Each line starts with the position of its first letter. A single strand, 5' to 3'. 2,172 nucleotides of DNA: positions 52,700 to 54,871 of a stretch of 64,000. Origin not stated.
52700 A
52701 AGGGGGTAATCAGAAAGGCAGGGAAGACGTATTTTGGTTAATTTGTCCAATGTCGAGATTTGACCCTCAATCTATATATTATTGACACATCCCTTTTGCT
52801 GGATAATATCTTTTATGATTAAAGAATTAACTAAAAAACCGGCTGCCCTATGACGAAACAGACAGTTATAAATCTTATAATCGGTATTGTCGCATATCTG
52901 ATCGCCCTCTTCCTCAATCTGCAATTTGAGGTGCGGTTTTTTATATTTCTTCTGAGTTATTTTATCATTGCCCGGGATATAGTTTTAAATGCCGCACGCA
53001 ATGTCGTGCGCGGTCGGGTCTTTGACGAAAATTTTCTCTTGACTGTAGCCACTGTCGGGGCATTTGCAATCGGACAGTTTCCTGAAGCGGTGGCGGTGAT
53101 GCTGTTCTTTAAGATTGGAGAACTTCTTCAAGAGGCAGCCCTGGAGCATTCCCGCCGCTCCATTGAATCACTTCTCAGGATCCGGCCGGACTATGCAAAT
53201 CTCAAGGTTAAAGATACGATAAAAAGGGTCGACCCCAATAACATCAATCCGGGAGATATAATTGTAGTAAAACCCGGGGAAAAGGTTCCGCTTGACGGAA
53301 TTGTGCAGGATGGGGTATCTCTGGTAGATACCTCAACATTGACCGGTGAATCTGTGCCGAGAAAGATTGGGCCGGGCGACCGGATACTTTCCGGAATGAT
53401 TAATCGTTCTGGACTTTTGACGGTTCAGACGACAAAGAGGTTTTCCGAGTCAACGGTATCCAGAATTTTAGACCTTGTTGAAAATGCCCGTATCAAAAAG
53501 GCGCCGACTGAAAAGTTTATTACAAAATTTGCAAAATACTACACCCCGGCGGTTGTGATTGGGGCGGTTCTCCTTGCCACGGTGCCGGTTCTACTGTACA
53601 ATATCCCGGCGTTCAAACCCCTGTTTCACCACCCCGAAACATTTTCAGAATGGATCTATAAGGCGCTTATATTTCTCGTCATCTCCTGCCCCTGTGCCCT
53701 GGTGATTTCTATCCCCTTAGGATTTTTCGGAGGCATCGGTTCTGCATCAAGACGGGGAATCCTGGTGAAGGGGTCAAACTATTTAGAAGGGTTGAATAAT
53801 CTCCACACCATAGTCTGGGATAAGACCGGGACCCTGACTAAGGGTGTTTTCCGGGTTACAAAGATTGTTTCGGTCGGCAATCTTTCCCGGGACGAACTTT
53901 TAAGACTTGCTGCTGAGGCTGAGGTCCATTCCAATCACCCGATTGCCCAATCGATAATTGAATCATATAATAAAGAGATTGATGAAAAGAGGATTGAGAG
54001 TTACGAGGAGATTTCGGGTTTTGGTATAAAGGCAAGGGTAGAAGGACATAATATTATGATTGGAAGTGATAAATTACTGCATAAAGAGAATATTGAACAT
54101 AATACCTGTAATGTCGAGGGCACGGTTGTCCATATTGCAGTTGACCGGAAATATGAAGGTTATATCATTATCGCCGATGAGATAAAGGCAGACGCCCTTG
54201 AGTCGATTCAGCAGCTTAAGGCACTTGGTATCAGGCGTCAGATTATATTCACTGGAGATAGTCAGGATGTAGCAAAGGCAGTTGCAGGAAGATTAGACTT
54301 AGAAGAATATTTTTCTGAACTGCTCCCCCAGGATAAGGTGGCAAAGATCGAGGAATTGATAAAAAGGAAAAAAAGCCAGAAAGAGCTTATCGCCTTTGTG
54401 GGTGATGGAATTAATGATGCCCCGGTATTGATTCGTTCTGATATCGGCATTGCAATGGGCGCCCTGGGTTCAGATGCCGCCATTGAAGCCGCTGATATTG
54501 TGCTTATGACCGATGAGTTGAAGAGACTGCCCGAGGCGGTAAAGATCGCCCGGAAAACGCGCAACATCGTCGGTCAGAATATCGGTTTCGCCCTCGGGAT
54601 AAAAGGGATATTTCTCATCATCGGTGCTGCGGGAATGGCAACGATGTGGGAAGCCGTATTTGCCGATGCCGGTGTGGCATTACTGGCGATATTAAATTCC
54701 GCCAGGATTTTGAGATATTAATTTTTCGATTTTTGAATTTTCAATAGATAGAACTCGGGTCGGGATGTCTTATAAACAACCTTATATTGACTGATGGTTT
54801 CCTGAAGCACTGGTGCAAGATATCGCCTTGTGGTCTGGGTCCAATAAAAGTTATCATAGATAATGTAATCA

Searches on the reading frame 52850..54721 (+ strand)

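Call 66: search_protein_families(library=pfam, proteins=[window:52850-54721:+], max_evalue=0.00001)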
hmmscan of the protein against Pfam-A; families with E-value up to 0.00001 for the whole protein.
window:52850-54721:+ (623 aa): 2 families
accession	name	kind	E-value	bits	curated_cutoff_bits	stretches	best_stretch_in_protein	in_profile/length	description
PF00122.25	E1-E2_ATPase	-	1.3e-44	152.3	28.1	1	113-302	4-181/181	E1-E2 ATPase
PF00702.32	Hydrolase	-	1.7e-28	100.8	26.4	1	320-529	3-189/191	haloacid dehalogenase-like hydrolase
